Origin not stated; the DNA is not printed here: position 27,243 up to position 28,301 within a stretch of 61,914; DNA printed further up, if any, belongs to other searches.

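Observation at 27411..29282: Orphan two-gene cassette in which both products carry an R[ND]xxxH (HEPN-like) motif: candidate uncharacterised abortive-infection/defence module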

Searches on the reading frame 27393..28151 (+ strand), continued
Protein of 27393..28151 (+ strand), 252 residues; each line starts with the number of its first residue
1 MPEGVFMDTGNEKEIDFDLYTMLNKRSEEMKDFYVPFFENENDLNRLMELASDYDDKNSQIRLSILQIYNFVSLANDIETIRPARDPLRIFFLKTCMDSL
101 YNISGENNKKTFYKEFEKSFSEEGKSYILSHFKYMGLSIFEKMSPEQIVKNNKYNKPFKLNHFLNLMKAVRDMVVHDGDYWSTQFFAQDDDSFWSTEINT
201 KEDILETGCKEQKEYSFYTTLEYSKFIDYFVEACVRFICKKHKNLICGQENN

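Call 43: search_protein_families(library=pfam, proteins=[L014:6214-7950:+, L014:8666-9868:+, L014:9861-11234:+, L014:11794-15000:+, L010:4936-7722:+, L010:8729-9238:+, L010:9468-12719:+, L015:6072-7940:+, L008:2676-4475:+, L008:5213-6355:+], max_evalue=0.00001)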
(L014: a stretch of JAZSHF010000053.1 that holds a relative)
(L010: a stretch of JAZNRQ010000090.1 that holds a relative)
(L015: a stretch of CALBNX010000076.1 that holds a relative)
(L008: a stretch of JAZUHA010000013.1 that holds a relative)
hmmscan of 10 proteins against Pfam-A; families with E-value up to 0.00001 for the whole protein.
L014:6214-7950:+ (578 aa): 3 families
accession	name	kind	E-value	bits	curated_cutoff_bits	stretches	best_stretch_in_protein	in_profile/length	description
PF02384.22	N6_Mtase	-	2.5e-76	257.4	20.4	1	155-532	2-305/311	N-6 DNA Methylase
PF12161.14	HsdM_N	-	1.7e-20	74.5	24.5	1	9-147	1-135/135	HsdM N-terminal domain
PF07669.17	Eco57I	-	9.9e-07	29.4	25.3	0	239-386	5-169/171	Eco57I restriction-modification methylase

L014:8666-9868:+ (400 aa): 1 family
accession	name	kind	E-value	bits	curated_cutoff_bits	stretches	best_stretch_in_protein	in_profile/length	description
PF01420.25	Methylase_S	-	2.8e-36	125.7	22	2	2-168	2-167/168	Type I restriction modification DNA specificity domain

L014:9861-11234:+ (457 aa): 3 families
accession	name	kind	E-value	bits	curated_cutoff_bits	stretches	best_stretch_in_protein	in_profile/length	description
PF07693.20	KAP_NTPase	-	6.5e-28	98.3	20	1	28-272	4-227/293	KAP family P-loop domain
PF13401.12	AAA_22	-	3.9e-08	34.1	27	0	158-241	53-125/130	AAA domain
PF24883.2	NPHP3_N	-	3.2e-07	31.1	24.8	0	33-135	13-114/164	Nephrocystin 3, N-terminal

L014:11794-15000:+ (1068 aa): 5 families
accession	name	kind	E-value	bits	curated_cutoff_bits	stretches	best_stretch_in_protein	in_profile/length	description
PF18766.7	SWI2_SNF2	-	2.4e-73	246.9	26.7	1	277-502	1-219/221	SWI2/SNF2 ATPase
PF04313.20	HSDR_N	-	2.9e-41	141.9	25.1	1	6-215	3-196/198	Type I restriction enzyme R protein N terminus (HSDR_N)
PF11867.13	T1RH-like_C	-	5.8e-23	82.2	26.8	1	723-1031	3-304/329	Type I restriction enzyme HindI endonuclease subunit-like, C-terminal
PF22679.2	T1R_D3-like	-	4e-20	73.3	27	1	626-703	76-156/158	Type I restriction enzyme subunit R domain 3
PF04851.21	ResIII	-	4.1e-19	69.5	22.5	1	277-438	7-162/164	Type III restriction enzyme, res subunit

L010:4936-7722:+ (928 aa): 6 families
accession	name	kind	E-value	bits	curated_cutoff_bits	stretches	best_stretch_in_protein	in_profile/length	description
PF20473.4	MmeI_Mtase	-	1.9e-84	283.4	27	1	363-626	7-258/259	MmeI, DNA-methyltransferase domain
PF20466.3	MmeI_TRD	-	2e-73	246.6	27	1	645-846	3-206/207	MmeI, target recognition domain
PF20464.3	MmeI_N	-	3.9e-39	135.3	27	1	9-186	2-181/181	MmeI, N-terminal domain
PF20467.3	MmeI_C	-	4.6e-24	84.9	27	1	850-927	4-80/83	MmeI, C-terminal domain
PF20465.4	MmeI_hel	-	1.6e-22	80.5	27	1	198-273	2-75/75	MmeI, helicase spacer domain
PF07669.17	Eco57I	-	4.5e-08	33.8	25.3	1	430-571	2-144/171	Eco57I restriction-modification methylase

L010:8729-9238:+ (169 aa): 0 families

L010:9468-12719:+ (1083 aa): 0 families

L015:6072-7940:+ (622 aa): 2 families
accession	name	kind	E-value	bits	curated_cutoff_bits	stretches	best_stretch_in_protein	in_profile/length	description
PF14311.12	DUF4379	-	7.5e-157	510.1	24.5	7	85-139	1-56/56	Probable Treble clef zinc finger domain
PF18741.7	MTES_1575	-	1.7e-06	28.5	38.2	1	358-426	4-78/96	REase_MTES_1575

L008:2676-4475:+ (599 aa): 5 families
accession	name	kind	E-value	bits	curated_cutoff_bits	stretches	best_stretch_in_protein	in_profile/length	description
PF02384.22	N6_Mtase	-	1.4e-72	245.1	20.4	1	176-551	3-304/311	N-6 DNA Methylase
PF12161.14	HsdM_N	-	2.6e-19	70.6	24.5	1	29-167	1-135/135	HsdM N-terminal domain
PF01170.24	UPF0020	-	7.8e-07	29.4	22.3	1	207-309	16-131/197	RMKL-like, methyltransferase domain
PF07669.17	Eco57I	-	8.6e-07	29.6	25.3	0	258-406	4-169/171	Eco57I restriction-modification methylase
PF05175.20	MTS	-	3.2e-06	27.3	23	1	210-322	22-121/170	Methyltransferase small domain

L008:5213-6355:+ (380 aa): 1 family
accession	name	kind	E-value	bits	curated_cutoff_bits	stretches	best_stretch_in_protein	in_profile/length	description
PF01420.25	Methylase_S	-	1.9e-17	64.4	22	2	208-340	1-144/168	Type I restriction modification DNA specificity domain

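Call 44: search_protein_families(library=pfam, proteins=[L009:2302-4614:+, L013:3963-6752:+, L013:6766-7965:+, L013:8705-9523:+, L021:6282-7937:+, L024:4607-6694:+, L027:5857-7878:+, L027:8657-9517:+, L029:5796-7940:+, L033:6697-7905:+], max_evalue=0.00001)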
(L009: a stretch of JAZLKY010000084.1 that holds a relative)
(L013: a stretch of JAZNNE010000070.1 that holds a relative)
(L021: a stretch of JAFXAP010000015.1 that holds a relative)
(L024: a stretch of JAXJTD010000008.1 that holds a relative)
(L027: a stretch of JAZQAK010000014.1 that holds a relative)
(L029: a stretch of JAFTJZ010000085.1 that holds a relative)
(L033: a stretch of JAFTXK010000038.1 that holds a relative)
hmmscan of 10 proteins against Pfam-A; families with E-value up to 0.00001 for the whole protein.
L009:2302-4614:+ (770 aa): 2 families
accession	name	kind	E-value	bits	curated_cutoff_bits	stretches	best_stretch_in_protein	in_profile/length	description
PF14311.12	DUF4379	-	7.1e-186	603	24.5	9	713-766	1-55/56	Probable Treble clef zinc finger domain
PF22799.2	PIR1-like_C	-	5e-09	37.2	27.6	0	249-265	44-60/74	Cell wall mannoprotein PIR1-like, C-terminal domain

L013:3963-6752:+ (929 aa): 6 families
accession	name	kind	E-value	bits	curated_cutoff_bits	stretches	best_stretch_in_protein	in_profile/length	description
PF20473.4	MmeI_Mtase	-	2.8e-88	295.9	27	1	369-627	7-258/259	MmeI, DNA-methyltransferase domain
PF20466.3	MmeI_TRD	-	2.3e-73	246.4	27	1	644-848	1-206/207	MmeI, target recognition domain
PF20464.3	MmeI_N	-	1e-38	133.9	27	1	15-192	2-181/181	MmeI, N-terminal domain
PF20467.3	MmeI_C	-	9.2e-23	80.7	27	1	851-929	3-80/83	MmeI, C-terminal domain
PF20465.4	MmeI_hel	-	1.5e-22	80.6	27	1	204-279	2-75/75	MmeI, helicase spacer domain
PF07669.17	Eco57I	-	1.4e-08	35.5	25.3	1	436-587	2-159/171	Eco57I restriction-modification methylase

L013:6766-7965:+ (399 aa): 1 family
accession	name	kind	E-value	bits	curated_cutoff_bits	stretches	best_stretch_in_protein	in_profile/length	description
PF04326.19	SLFN_AlbA_2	-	4.3e-23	82.5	25.3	1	27-134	1-115/118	Schlafen, AlbA_2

L013:8705-9523:+ (272 aa): 0 families

L021:6282-7937:+ (551 aa): 1 family
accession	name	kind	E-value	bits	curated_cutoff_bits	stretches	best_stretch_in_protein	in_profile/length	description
PF14311.12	DUF4379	-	9.8e-131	426.4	24.5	6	424-478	1-56/56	Probable Treble clef zinc finger domain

L024:4607-6694:+ (695 aa): 2 families
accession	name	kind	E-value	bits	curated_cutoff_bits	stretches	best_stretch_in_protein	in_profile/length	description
PF14311.12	DUF4379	-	2e-174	566.4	24.5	8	564-617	1-55/56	Probable Treble clef zinc finger domain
PF22799.2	PIR1-like_C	-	4.4e-08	34.2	27.6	0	350-402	27-71/74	Cell wall mannoprotein PIR1-like, C-terminal domain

L027:5857-7878:+ (673 aa): 9 families
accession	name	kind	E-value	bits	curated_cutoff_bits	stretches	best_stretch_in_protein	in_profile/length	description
PF01653.23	DNA_ligase_aden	-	2.1e-74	250.7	27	1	81-322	7-253/253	NAD-dependent DNA ligase adenylation domain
PF03120.22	DNA_ligase_OB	-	2.6e-32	110.9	32.9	1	326-401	2-77/79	NAD-dependent DNA ligase OB-fold domain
PF12826.13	HHH_2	-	2.5e-21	76.1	27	1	517-578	2-63/64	Helix-hairpin-helix motif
PF00533.33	BRCT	-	3.7e-19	69.2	21.3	1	599-672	4-78/78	BRCA1 C Terminus (BRCT) domain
PF03119.21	DNA_ligase_ZBD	-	8e-10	38.9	25.8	1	412-437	2-27/27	NAD-dependent DNA ligase C4 zinc finger domain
PF12738.14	PTCB-BRCT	-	1.4e-09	38.3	22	1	611-665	7-61/63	twin BRCT domain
PF14520.12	HHH_5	-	1.3e-07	32.4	27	1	521-568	5-53/57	Helix-hairpin-helix domain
PF16589.12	BRCT_2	-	4.6e-06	27.3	27.3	0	601-666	3-68/86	BRCT domain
PF22745.1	Nlig-Ia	-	9.6e-06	26.6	27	0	21-62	12-53/92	DNA ligase-like, N-terminal NAD+-binding domain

L027:8657-9517:+ (286 aa): 1 family
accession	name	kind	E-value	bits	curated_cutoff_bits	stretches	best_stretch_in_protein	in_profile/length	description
PF14267.11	DUF4357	-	1.6e-19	70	38.4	1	226-275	1-54/54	Domain of unknown function (DUF4357)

L029:5796-7940:+ (714 aa): 2 families
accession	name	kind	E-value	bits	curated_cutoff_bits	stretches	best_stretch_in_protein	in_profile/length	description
PF14311.12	DUF4379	-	4.9e-173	561.9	24.5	8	106-160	1-56/56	Probable Treble clef zinc finger domain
PF22799.2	PIR1-like_C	-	1.4e-14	55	27.6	0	256-294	35-71/74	Cell wall mannoprotein PIR1-like, C-terminal domain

L033:6697-7905:+ (402 aa): 2 families
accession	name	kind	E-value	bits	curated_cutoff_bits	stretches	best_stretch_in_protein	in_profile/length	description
PF00589.27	Phage_integrase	-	5.2e-30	104.9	27.1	1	202-386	3-170/172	Phage integrase family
PF13102.12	Phage_int_SAM_5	-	3.8e-06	27.6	22.3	1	101-189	11-96/98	Phage integrase SAM-like domain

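Call 45: search_protein_families(library=pfam, proteins=[L036:7893-8648:+, L037:7743-8711:+, L039:7758-8708:+, L040:1369-1941:+, L034:7908-8627:+, L035:7818-8537:+, P0071, L032:7989-8699:+], max_evalue=1)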
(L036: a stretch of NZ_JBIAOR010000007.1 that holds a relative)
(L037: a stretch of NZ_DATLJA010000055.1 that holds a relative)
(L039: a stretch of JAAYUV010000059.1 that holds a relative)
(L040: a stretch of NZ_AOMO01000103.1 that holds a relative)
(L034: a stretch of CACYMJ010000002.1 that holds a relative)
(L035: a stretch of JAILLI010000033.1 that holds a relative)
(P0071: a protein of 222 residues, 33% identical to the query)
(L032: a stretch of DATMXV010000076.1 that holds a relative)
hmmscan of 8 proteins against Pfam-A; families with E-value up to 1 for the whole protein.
L036:7893-8648:+ (251 aa): 0 families

L037:7743-8711:+ (322 aa): 4 families
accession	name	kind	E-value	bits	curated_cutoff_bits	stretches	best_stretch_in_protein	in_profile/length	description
PF23830.1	DUF7200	-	0.00024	22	27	1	253-305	35-81/89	Domain of unknown function (DUF7200)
PF18739.6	HEPN_Apea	-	0.0024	18.7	24.4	1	150-252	3-99/136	Apea-like HEPN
PF01381.28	HTH_3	-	0.049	14.1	23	1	33-61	3-31/55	Helix-turn-helix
PF07083.16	DUF1351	-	0.12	12.6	27.8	1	190-231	49-89/210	Protein of unknown function (DUF1351)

L039:7758-8708:+ (316 aa): 2 families
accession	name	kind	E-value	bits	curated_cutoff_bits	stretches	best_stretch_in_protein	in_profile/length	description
PF23830.1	DUF7200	-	0.047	14.6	27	1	246-297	32-79/89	Domain of unknown function (DUF7200)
PF04513.17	Baculo_PEP_C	-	0.17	12.4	38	1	18-126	10-118/140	Baculovirus polyhedron envelope protein, PEP, C terminus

L040:1369-1941:+ (190 aa): 0 families

L034:7908-8627:+ (239 aa): 0 families

L035:7818-8537:+ (239 aa): 0 families

P0071 (222 aa): 0 families

L032:7989-8699:+ (236 aa): 0 families

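Call 59: search_solved_structures(query=A6, max_evalue=10, show_alignments=3)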
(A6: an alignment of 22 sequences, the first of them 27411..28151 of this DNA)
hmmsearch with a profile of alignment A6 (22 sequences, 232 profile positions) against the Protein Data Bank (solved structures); distinct sequences matched with E-value up to 10: 2.
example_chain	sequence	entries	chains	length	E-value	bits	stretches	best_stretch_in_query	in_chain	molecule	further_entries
2pmz_F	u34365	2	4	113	0.06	16.1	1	87-155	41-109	DNA-directed RNA polymerase subunit F | DNA-directed RNA polymerase, subunit F (RpoF)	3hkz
7rdr_A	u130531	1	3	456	0.83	12.4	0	32-66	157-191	Circular tendon repeat protein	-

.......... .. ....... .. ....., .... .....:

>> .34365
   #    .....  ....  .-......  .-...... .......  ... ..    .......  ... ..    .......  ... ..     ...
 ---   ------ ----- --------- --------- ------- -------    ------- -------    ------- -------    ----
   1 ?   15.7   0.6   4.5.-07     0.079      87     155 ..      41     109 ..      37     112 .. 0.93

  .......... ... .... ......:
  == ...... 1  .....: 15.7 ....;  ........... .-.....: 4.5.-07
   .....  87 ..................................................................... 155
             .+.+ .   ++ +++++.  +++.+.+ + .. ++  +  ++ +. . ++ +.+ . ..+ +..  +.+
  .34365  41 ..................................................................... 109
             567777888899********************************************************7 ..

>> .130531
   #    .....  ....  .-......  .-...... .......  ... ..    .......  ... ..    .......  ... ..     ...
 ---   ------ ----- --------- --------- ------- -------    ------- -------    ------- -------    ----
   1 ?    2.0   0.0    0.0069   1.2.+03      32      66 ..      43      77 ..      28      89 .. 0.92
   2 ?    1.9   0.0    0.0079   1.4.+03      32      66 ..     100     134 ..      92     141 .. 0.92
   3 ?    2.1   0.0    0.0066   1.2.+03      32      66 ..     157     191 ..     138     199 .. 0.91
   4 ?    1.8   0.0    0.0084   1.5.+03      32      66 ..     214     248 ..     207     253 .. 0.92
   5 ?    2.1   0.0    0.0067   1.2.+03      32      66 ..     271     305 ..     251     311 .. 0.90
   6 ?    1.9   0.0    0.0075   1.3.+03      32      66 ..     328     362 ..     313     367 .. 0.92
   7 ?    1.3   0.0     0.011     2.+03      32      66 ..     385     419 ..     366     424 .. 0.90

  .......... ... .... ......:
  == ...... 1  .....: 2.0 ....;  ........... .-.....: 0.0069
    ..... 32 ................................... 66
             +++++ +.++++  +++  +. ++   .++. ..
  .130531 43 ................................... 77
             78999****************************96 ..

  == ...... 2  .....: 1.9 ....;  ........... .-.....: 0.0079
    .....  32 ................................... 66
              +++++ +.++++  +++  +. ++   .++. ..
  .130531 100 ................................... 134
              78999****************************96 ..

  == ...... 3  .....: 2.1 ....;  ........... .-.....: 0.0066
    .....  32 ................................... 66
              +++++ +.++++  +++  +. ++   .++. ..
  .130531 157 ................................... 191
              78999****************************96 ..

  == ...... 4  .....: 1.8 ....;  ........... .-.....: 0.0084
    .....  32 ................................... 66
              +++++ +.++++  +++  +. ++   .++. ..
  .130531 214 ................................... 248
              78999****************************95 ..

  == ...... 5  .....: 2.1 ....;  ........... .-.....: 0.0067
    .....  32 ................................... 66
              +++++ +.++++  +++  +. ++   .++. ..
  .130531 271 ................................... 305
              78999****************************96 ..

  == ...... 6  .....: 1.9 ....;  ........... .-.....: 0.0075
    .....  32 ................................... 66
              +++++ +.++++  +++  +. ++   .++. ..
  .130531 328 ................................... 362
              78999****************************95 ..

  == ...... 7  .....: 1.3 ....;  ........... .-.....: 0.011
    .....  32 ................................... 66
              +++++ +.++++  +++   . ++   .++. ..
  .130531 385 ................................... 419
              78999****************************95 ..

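Call 61: search_protein_families(library=padloc, alignment_id=A6, max_evalue=1)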
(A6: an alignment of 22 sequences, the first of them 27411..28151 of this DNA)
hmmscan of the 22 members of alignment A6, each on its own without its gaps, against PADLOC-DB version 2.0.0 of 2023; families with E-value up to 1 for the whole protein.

A. member 1, window:27411-28151:+ (246 aa): 0 families

B. families by the number of members that match (of 22 scanned): 4 families
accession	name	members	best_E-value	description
PDLC02482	BrxC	1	0.0043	BrxC-PglY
PDLC04775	PDC-M69A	1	0.012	-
PDLC02373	dCTPase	1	0.013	-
PDLC04133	mad1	1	0.032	mads_1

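Call 78: find_encoding_contigs(protein=P0002, flank=6000, max_places=3)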
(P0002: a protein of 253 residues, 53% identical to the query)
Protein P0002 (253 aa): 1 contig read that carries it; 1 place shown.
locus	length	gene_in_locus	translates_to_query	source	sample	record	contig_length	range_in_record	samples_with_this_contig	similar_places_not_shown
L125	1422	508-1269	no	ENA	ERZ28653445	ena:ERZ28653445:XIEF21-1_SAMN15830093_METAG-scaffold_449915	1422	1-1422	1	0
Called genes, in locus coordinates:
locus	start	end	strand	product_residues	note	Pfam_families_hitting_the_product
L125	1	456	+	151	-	?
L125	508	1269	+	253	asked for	-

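Call 83: find_related_loci(query=A4, collection=viral_contigs, flank=6000)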
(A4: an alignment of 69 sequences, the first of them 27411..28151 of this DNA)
Query A4 (246 aa) in viral_contigs; peptide patterns used: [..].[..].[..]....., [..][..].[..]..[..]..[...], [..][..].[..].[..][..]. (x = any residue, [..] = any of these).
29 stretches matched a pattern; 1 encode a relative of the query (tblastn E <= 1e-3); 1 distinct loci.
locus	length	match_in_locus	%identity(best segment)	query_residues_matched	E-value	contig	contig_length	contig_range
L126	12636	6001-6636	29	19-232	2e-22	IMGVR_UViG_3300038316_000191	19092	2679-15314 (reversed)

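Call 84: search_dna_similar(query=window:27411-28151:+, collection=plasmids, mode=protein, max_evalue=0.001, max_rows=15)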
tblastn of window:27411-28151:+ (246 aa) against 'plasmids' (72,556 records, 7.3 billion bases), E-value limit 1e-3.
No match.

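Call 88: search_solved_structures(query=L022:6050-7099:+, max_evalue=0.001)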
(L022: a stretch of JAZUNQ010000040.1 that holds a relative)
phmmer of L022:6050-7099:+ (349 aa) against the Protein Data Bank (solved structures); distinct sequences matched with E-value up to 0.001: 0.

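Call 89: search_solved_structures(query=L032:5708-7102:+, max_evalue=0.001)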
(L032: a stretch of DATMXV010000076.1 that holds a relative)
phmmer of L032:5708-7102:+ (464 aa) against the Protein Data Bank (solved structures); distinct sequences matched with E-value up to 0.001: 15.
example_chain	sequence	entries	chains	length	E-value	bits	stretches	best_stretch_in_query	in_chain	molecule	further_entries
3g13_A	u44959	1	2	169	2.8e-52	181.2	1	29-182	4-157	Putative conjugative transposon recombinase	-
3guv_A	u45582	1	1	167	6.6e-09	38.3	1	30-185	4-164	Site-specific recombinase, resolvase family protein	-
9dxh_A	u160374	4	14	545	8.1e-09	38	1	79-334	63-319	Resolvase homolog YokA | Site-specific recombinase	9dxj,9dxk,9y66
9dxd_A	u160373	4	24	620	1.2e-08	37.5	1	79-334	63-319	Resolvase homolog YokA,SPbeta prophage-derived uncharacterized protein YotN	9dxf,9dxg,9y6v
3bvp_A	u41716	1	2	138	4.7e-06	28.9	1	32-159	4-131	TP901-1 Integrase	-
2gm4_A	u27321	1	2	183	8.1e-06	28.1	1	71-183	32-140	Transposon gamma-delta resolvase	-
1zr2_A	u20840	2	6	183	1.5e-05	27.2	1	71-183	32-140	Transposon gamma-delta resolvase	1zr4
1gdr_A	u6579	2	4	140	2.2e-05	26.7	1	70-181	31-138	GAMMA DELTA-RESOLVASE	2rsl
1gdt_A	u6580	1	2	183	2.8e-05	26.3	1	70-183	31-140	PROTEIN (GAMMA DELTA RESOLVASE)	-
5cy1_A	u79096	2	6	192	9.6e-05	24.6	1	69-172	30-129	Transposon Tn3 resolvase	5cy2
2gm5_A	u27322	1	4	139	0.00013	24.1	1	71-173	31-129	Transposon gamma-delta resolvase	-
4bqq_A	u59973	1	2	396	0.00014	24.1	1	77-155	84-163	INTEGRASE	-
9u2s_A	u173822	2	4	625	0.00026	23.1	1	77-153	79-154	Integrase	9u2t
9teh_A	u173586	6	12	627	0.00027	23.1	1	77-153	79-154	Integrase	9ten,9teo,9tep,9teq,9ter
9ibl_B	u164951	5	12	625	0.00027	23.1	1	77-153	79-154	Integrase | PhiC31 integrase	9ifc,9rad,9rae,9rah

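Call 90: search_solved_structures(query=L038:1794-3449:+, max_evalue=0.001)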
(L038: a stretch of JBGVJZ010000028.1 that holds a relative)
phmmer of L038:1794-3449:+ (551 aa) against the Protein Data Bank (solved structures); distinct sequences matched with E-value up to 0.001: 0.
